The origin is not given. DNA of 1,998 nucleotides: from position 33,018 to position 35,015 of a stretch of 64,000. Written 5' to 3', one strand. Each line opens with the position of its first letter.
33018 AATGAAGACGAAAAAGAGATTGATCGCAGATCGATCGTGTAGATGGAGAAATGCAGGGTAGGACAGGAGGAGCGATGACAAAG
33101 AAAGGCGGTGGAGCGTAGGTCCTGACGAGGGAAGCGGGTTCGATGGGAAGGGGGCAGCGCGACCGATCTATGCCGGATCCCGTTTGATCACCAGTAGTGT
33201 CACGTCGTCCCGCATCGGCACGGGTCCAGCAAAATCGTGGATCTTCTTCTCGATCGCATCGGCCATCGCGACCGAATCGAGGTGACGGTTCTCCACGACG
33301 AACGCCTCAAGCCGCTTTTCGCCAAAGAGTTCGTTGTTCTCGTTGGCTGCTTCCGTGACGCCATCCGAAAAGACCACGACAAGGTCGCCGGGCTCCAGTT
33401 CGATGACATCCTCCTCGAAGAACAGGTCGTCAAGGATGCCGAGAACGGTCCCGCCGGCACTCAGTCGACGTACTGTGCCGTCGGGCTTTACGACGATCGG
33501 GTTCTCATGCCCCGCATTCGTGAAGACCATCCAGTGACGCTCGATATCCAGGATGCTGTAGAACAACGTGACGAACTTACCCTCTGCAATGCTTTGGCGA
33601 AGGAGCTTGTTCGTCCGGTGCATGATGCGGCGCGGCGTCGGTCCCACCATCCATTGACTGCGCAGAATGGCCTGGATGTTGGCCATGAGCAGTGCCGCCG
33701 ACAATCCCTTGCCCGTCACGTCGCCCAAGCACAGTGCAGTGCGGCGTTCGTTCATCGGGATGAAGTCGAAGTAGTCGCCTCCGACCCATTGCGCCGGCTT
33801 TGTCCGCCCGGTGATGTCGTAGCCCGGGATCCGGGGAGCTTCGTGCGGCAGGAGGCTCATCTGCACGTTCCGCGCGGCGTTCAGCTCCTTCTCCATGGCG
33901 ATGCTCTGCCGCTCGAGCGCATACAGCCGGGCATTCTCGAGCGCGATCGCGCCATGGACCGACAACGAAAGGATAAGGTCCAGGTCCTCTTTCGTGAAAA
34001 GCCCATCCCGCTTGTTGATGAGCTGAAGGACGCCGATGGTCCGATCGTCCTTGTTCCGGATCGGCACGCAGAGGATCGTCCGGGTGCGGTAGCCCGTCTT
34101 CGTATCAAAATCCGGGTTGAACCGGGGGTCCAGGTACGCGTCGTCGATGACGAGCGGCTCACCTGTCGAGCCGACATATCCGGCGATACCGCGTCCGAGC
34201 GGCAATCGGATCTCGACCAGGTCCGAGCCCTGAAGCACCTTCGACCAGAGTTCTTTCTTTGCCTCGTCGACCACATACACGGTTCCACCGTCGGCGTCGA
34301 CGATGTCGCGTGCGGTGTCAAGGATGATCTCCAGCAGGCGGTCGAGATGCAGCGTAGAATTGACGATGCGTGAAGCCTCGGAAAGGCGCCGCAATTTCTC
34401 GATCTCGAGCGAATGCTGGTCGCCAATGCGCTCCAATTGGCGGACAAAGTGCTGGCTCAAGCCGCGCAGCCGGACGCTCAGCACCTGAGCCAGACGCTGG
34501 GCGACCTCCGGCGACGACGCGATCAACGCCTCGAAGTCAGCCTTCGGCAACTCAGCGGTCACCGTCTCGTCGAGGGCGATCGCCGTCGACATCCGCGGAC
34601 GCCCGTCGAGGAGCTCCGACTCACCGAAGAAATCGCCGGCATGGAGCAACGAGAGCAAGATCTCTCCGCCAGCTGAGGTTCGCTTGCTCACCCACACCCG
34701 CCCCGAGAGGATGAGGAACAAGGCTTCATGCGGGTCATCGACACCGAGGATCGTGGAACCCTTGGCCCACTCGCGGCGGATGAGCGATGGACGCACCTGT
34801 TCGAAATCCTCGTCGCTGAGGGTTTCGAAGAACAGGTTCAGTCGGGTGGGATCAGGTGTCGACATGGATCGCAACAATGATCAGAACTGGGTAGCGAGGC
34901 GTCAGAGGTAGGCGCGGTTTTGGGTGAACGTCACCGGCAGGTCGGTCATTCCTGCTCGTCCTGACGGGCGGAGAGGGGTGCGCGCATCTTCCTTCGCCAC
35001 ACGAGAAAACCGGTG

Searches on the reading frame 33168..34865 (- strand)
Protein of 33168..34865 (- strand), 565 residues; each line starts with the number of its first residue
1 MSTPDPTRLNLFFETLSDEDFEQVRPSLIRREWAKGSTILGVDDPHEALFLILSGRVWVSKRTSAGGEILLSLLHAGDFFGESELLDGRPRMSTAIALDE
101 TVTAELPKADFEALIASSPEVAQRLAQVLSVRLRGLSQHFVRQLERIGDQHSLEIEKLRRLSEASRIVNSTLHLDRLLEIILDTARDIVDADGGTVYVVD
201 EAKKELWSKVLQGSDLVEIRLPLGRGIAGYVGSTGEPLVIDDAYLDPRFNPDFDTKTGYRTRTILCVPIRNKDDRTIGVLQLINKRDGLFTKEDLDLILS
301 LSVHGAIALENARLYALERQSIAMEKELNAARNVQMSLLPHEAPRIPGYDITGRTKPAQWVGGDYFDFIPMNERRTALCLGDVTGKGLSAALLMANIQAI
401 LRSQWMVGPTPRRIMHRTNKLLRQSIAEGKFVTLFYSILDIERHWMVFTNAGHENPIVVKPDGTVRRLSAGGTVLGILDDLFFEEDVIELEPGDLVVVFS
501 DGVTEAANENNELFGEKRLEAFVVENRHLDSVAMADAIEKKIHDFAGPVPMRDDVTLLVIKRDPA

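Call 45: search_protein_families(library=pfam, proteins=[window:33168-34865:-], max_evalue=0.00001)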
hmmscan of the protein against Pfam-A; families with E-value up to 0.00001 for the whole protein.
window:33168-34865:- (565 aa): 5 families
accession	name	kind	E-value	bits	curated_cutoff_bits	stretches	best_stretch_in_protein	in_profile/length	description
PF07228.17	SpoIIE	-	7.7e-49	166.7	25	1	373-562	2-191/192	Stage II sporulation protein E (SpoIIE)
PF00027.35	cNMP_binding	-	1e-20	73.9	27.5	1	31-117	2-88/89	Cyclic nucleotide-binding domain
PF01590.32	GAF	-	1.3e-20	74.8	22.4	1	174-309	2-133/133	GAF domain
PF13185.12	GAF_2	-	1.2e-18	68.1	28.6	1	172-310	2-136/136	GAF domain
PF13492.12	GAF_3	-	2e-12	48.1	27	1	174-311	2-129/129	GAF domain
